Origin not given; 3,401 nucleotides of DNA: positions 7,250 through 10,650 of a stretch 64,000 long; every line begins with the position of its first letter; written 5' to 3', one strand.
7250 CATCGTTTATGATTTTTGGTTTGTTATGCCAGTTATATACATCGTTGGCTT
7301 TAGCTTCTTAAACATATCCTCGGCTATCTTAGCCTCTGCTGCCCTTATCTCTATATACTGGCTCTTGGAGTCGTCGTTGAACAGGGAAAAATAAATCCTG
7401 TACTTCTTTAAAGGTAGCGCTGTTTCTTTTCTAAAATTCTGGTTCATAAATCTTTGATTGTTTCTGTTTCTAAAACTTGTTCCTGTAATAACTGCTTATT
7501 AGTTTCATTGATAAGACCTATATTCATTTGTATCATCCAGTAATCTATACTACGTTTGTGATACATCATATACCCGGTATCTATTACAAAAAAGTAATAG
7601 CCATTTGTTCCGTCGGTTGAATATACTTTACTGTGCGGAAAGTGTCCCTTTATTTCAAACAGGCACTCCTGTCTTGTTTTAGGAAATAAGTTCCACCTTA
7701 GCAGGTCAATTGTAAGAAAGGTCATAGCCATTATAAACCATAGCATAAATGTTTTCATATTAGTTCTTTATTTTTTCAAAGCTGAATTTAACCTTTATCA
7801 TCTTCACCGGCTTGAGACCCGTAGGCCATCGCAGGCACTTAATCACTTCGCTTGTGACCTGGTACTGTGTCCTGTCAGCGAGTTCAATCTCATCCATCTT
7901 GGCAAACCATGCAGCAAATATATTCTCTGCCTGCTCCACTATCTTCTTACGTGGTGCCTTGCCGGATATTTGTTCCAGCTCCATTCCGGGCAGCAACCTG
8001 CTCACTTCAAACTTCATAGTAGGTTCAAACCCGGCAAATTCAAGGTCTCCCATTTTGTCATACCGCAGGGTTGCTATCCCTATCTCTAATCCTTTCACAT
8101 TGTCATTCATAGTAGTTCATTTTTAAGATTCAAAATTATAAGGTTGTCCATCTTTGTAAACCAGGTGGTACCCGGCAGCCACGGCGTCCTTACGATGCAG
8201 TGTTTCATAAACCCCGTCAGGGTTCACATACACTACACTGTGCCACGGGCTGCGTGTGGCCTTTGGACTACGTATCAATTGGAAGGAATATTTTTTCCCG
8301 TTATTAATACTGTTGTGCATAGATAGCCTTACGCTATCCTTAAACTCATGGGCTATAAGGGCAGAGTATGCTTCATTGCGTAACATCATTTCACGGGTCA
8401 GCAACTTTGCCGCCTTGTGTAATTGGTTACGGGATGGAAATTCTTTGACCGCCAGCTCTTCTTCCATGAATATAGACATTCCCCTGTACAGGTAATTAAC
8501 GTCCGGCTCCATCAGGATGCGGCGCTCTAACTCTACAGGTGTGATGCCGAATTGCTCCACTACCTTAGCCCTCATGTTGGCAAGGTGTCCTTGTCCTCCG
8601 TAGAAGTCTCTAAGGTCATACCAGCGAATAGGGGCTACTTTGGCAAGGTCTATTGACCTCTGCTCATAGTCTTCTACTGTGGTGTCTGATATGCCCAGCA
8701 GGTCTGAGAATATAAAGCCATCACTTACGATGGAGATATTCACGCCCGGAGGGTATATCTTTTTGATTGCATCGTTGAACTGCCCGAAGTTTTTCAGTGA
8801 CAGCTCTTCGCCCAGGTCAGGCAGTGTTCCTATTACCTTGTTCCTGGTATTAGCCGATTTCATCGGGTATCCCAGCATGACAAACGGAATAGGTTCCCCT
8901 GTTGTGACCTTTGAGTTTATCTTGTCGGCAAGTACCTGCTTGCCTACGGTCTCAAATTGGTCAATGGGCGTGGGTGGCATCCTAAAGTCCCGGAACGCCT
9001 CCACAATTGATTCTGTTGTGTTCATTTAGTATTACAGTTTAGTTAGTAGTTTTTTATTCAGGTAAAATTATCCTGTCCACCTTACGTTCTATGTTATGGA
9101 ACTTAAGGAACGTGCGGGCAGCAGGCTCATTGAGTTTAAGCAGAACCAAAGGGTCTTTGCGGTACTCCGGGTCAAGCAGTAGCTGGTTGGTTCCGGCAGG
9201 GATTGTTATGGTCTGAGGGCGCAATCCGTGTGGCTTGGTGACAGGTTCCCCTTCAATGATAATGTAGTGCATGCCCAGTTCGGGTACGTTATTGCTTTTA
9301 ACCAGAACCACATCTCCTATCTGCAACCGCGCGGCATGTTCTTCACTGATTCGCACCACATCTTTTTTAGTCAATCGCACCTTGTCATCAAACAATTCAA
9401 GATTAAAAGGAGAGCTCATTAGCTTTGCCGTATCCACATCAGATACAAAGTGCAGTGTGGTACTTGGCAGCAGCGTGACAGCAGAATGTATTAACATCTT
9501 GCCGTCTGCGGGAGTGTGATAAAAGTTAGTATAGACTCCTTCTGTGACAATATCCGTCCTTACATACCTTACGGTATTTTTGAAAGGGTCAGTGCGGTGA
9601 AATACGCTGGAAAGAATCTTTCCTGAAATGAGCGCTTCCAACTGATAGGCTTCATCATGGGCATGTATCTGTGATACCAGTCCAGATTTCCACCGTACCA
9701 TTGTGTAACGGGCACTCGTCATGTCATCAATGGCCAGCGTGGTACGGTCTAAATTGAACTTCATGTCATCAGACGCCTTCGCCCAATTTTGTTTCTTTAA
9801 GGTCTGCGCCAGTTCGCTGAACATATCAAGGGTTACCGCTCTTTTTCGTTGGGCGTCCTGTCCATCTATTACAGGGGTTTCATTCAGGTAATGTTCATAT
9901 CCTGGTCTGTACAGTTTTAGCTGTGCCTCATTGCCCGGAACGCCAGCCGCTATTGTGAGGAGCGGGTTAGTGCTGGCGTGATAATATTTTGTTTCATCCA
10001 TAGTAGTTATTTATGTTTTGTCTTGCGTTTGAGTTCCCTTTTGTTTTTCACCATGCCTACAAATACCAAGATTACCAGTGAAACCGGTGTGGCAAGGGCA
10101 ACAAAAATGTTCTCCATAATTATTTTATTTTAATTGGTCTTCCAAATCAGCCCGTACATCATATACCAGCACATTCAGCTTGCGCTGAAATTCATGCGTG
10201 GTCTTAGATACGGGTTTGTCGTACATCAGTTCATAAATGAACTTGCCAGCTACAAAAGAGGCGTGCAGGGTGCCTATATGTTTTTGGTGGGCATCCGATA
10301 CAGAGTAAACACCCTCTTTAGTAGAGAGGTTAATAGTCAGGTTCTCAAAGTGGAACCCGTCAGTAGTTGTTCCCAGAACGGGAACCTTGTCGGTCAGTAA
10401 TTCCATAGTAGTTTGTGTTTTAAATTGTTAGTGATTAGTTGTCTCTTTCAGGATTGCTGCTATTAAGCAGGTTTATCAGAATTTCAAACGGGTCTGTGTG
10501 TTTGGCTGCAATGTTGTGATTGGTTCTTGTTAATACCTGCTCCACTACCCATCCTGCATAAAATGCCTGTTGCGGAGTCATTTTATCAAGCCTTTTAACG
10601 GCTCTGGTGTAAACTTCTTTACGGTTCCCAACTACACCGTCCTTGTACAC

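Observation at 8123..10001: Phage-encoded isonitrile synthase (PvcA/IsnA/Dit1 family) paired with a 3-His CDO-like cupin instead of the usual PvcB-type partner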

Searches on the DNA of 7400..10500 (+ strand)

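Call 6: search_dna_similar(query=window:7400-10500:+, collection=phages, mode=near, max_rows=30)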
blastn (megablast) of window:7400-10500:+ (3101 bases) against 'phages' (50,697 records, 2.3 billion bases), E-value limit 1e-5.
No match.

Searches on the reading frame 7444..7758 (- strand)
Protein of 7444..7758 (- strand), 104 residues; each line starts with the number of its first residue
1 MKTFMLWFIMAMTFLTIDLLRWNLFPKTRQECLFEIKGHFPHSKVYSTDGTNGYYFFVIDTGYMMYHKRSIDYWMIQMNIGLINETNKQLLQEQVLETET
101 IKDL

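Call 3: search_protein_families(library=pfam, proteins=[window:7444-7758:-], max_evalue=1)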
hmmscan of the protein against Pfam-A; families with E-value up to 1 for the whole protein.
window:7444-7758:- (104 aa): 1 family
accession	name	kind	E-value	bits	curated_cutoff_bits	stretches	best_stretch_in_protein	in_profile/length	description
PF22009.2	YLDV-IL18BP-like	-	0.042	14.5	27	1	61-96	19-54/104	Yaba-Like Disease Virus IL18BP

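Call 4: search_protein_families(library=phrogs, proteins=[window:7444-7758:-], max_evalue=0.01)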
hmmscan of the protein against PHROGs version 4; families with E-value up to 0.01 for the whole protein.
window:7444-7758:- (104 aa): 0 families

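Call 88: search_protein_families(library=padloc, proteins=[window:7444-7758:-], max_evalue=0.01)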
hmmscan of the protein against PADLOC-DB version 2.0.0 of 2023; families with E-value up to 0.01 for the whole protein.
window:7444-7758:- (104 aa): 0 families

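Call 89: search_protein_families(library=ncbifam, proteins=[window:7444-7758:-], max_evalue=0.001)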
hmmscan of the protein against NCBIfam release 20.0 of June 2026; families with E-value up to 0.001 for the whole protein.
window:7444-7758:- (104 aa): 0 families

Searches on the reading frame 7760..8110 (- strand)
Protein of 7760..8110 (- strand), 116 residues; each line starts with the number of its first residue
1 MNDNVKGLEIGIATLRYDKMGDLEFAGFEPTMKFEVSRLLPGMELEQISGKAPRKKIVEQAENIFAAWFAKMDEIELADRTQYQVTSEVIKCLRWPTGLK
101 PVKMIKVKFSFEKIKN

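Call 3: search_protein_families(library=pfam, proteins=[window:7760-8110:-], max_evalue=1)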
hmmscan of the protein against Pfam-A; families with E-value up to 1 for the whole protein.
window:7760-8110:- (116 aa): 0 families

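Call 4: search_protein_families(library=phrogs, proteins=[window:7760-8110:-], max_evalue=0.01)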
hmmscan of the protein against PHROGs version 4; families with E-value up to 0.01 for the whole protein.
window:7760-8110:- (116 aa): 0 families

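Call 61: search_solved_structures(query=A5, max_evalue=10, show_alignments=1)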
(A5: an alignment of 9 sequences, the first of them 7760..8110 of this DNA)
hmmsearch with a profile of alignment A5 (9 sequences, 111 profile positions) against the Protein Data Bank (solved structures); distinct sequences matched with E-value up to 10: 0.

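Call 88: search_protein_families(library=padloc, proteins=[window:7760-8110:-], max_evalue=0.01)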
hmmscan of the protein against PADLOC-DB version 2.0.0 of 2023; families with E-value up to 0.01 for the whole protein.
window:7760-8110:- (116 aa): 0 families

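Call 89: search_protein_families(library=ncbifam, proteins=[window:7760-8110:-], max_evalue=0.001)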
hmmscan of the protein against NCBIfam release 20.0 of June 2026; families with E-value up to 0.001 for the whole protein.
window:7760-8110:- (116 aa): 0 families
